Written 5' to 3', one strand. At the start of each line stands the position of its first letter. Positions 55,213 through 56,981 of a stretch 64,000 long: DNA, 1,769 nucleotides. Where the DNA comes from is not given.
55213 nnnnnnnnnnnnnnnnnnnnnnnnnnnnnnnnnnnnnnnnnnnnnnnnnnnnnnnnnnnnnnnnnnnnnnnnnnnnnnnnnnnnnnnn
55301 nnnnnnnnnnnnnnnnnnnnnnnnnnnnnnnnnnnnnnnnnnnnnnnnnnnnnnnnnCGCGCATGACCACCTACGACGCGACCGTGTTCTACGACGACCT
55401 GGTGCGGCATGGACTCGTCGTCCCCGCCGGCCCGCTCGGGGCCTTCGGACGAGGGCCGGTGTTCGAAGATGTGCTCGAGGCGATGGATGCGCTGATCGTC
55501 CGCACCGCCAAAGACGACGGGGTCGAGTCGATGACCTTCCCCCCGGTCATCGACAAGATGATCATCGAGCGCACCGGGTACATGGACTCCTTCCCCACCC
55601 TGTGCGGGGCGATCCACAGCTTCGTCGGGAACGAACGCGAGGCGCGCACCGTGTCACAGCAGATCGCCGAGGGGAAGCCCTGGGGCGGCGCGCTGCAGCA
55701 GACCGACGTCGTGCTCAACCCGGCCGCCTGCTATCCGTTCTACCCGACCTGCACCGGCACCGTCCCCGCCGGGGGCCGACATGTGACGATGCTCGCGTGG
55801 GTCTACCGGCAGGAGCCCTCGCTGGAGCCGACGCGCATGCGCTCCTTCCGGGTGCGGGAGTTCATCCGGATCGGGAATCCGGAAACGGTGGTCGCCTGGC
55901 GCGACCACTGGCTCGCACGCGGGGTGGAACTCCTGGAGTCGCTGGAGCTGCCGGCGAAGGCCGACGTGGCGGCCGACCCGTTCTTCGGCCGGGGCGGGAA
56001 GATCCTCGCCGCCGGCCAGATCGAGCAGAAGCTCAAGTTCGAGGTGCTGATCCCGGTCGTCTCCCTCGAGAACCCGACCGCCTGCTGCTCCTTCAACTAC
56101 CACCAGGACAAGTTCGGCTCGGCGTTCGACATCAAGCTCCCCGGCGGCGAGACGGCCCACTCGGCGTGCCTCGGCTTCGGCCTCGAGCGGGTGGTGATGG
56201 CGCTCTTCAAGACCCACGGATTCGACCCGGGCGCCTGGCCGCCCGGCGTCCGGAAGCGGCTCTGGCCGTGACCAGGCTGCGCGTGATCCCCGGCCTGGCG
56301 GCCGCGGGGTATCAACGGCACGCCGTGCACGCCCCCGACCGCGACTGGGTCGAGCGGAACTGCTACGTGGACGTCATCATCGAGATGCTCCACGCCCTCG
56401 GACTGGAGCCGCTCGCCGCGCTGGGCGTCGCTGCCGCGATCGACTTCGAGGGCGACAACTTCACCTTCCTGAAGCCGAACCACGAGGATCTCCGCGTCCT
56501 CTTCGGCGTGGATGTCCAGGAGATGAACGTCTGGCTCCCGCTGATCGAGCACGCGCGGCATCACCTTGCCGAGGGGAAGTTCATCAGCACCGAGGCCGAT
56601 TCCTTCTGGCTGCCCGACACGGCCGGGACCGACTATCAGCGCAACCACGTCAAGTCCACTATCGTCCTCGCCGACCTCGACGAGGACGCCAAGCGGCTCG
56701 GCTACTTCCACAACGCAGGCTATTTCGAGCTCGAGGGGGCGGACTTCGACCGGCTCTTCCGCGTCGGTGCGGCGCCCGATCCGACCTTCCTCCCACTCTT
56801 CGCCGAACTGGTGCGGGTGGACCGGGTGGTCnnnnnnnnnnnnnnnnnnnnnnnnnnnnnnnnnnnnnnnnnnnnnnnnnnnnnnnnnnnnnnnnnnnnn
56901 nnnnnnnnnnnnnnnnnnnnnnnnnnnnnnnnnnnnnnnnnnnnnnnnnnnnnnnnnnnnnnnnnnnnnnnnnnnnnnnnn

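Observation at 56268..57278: DUF1839 as candidate aminoacyl-S-carrier-protein transferase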

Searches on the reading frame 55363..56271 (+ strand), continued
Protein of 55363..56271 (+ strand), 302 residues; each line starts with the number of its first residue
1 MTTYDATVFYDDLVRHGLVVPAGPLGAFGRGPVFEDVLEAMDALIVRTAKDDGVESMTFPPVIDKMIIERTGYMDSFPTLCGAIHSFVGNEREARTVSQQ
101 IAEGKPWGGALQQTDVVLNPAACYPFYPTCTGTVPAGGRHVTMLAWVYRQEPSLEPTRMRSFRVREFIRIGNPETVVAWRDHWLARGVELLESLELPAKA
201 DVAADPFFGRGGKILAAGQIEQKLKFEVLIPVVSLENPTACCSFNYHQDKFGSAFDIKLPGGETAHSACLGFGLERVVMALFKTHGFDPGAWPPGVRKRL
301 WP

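Call 83: find_homologous_proteins(query=L090:5450-6451:+, max_evalue=0.001)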
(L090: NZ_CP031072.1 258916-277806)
Query L090:5450-6451:+ (333 aa): 4 proteins with E <= 0.001 among 1599 candidates.
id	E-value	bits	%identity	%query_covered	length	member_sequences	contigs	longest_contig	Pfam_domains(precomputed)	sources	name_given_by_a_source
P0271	5.9e-217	737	100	100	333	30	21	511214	PF14399.13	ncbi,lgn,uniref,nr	ncbi:BtrH N-terminal domain-containing protein [Bacillus mycoides]|uniref:Butirosin biosynthesis pro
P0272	2.0e-131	456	58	99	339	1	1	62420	PF14399.13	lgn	-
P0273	2.0e-123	430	55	99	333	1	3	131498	PF14399.13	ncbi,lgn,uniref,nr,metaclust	ncbi:hypothetical protein BAMA_04660 [Bacillus manliponensis]|uniref:Butirosin biosynthesis protein 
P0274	3.0e-123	429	54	100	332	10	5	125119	PF14399.13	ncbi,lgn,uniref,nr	ncbi:hypothetical protein COK37_20895 [Bacillus thuringiensis]|uniref:BtrH N-terminal domain-contain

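Call 90: find_homologous_proteins(query=A4, max_evalue=0.01)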
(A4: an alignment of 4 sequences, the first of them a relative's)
Query A4 (4 sequences) (333 aa, profile of the alignment): 4 proteins with E <= 0.01 among 4557 candidates.
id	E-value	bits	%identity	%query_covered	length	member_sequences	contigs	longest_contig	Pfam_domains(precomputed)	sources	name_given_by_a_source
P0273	7.6e-201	685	55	99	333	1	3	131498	PF14399.13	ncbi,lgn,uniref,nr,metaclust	ncbi:hypothetical protein BAMA_04660 [Bacillus manliponensis]|uniref:Butirosin biosynthesis protein 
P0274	6.3e-199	678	54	100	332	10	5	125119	PF14399.13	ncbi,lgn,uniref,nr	ncbi:hypothetical protein COK37_20895 [Bacillus thuringiensis]|uniref:BtrH N-terminal domain-contain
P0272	4.5e-198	676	58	99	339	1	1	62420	PF14399.13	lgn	-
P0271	1.4e-187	641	100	100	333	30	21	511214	PF14399.13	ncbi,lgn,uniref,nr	ncbi:BtrH N-terminal domain-containing protein [Bacillus mycoides]|uniref:Butirosin biosynthesis pro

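Call 91: find_encoding_contigs(protein=P0273, flank=8000, max_places=2)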
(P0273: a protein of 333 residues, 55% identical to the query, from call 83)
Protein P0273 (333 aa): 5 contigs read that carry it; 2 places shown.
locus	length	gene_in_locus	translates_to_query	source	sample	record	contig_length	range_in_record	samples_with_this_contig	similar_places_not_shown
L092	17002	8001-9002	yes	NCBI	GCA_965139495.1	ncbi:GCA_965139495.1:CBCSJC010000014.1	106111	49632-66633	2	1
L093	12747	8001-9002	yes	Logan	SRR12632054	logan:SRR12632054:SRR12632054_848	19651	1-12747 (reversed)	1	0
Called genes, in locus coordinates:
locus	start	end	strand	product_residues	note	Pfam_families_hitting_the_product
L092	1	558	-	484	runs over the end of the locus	PF00501:AMP-binding, PF13193:AMP-binding_C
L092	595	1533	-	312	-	PF08541:ACP_syn_III_C (faint)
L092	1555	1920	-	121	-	-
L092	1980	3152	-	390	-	PF00155:Aminotran_1_2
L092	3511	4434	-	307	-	PF08392:FAE1_CUT1_RppA (weak), PF08545:ACP_syn_III (weak), PF08541:ACP_syn_III_C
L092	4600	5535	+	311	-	PF08541:ACP_syn_III_C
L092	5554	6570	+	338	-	-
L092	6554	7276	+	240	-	-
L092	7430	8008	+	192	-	-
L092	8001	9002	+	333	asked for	PF14399:BtrH_N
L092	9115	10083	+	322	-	PF14399:BtrH_N (weak)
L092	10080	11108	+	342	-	PF00890:FAD_binding_2 (faint), PF01134:GIDA (faint), PF01266:DAO (faint), PF01946:Thi4 (faint), PF07992:Pyr_redox_2, PF13738:Pyr_redox_3, PF13434:Lys_Orn_oxgnase (weak), PF00070:Pyr_redox, +2 more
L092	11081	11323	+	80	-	PF00550:PP-binding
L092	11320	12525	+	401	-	-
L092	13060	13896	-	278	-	-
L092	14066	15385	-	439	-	PF16872:putAbiC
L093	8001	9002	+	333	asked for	PF14399:BtrH_N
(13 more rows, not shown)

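Call 92: find_encoding_contigs(protein=P0272, flank=8000, max_places=2)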
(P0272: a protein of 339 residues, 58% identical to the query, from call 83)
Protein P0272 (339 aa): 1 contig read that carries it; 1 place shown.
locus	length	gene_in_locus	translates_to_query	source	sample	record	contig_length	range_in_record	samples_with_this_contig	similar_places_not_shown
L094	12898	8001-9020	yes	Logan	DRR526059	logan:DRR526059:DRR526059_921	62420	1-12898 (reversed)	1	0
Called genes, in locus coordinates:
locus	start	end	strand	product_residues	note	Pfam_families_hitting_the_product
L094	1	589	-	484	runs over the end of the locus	PF00501:AMP-binding, PF13193:AMP-binding_C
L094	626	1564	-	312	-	-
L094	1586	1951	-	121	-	-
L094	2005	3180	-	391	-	PF00155:Aminotran_1_2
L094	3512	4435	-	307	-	PF08392:FAE1_CUT1_RppA (weak), PF08545:ACP_syn_III (weak), PF08541:ACP_syn_III_C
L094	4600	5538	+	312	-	PF08392:FAE1_CUT1_RppA (faint), PF08541:ACP_syn_III_C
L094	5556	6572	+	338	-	-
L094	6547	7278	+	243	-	-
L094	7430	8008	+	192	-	-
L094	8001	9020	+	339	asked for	PF14399:BtrH_N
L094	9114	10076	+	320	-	PF14399:BtrH_N (weak)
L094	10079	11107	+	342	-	PF00890:FAD_binding_2 (faint), PF01134:GIDA (faint), PF01266:DAO (faint), PF01946:Thi4 (faint), PF07992:Pyr_redox_2, PF13738:Pyr_redox_3, PF13434:Lys_Orn_oxgnase (weak), PF00070:Pyr_redox (weak), +2 more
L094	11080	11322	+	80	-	PF00550:PP-binding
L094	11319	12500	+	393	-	-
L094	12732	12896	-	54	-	?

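Call 94: search_solved_structures(query=L092:11320-12525:+, max_evalue=0.001)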
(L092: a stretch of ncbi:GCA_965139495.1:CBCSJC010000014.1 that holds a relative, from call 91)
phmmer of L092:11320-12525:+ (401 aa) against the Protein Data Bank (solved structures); distinct sequences matched with E-value up to 0.001: 4.
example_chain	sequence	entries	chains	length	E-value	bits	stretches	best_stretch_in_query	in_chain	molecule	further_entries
3mey_A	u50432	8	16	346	6.4e-21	78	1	84-388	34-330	Bll0957 protein | Amino acid--[acyl-carrier-protein] ligase 1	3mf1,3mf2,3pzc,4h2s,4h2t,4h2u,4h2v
4h2w_A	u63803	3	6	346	2.3e-20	76.2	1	84-388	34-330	Amino acid--[acyl-carrier-protein] ligase 1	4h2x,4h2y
3w3s_A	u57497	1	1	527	7.5e-20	74.5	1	102-388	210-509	Type-2 serine--tRNA ligase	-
2cim_A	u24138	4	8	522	3.4e-10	42.7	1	84-393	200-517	SERYL-TRNA SYNTHETASE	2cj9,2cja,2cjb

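Call 106: predict_structure(alignment_id=A4)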
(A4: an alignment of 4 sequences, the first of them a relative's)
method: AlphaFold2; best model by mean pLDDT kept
length: 333 residues; sequences in the alignment: 4
mean_pLDDT: 45.0   pTM: 0.40
mean pLDDT of the five models: 45.0, 44.3, 43.0, 42.7, 42.2
residues with pLDDT >= 90: 0; 70-90: 78; 50-70: 39; < 50: 216
segments of 3 or more residues with pLDDT < 50: 1-124, 126-214
pLDDT, mean of each block of 10 residues (from residue 1): 24 24 28 29 33 29 25 35 38 26 27 33 39 33 34 23 26 23 23 29 36 54 76 81 78 63 57 78 81 78 77 80 66 44
secondary structure, 60 per line:
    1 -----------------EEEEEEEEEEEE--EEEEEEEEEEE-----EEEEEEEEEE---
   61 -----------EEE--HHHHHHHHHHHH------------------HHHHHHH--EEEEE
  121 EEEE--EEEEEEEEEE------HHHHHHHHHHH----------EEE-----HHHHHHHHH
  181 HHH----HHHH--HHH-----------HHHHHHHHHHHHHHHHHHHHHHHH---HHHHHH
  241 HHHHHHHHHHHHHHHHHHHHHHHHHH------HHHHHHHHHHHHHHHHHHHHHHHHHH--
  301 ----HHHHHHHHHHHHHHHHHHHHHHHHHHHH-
elements in order: E18-29 E32-42 E48-57 E72-74 H77-88 H107-113 E116-124 E127-136 H143-153 E164-166 H172-183 H188-191 H208-231 H235-266 H273-298 H305-332

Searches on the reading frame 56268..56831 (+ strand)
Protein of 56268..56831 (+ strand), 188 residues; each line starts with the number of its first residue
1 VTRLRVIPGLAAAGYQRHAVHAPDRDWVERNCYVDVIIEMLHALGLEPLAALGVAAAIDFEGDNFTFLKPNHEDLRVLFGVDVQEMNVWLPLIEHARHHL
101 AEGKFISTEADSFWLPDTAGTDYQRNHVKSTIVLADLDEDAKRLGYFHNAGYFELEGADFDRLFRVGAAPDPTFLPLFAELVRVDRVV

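Call 62: search_solved_structures(query=A3, max_evalue=10, show_alignments=5)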
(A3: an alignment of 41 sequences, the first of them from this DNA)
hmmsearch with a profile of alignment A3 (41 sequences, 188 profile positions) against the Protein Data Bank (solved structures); distinct sequences matched with E-value up to 10: 0.
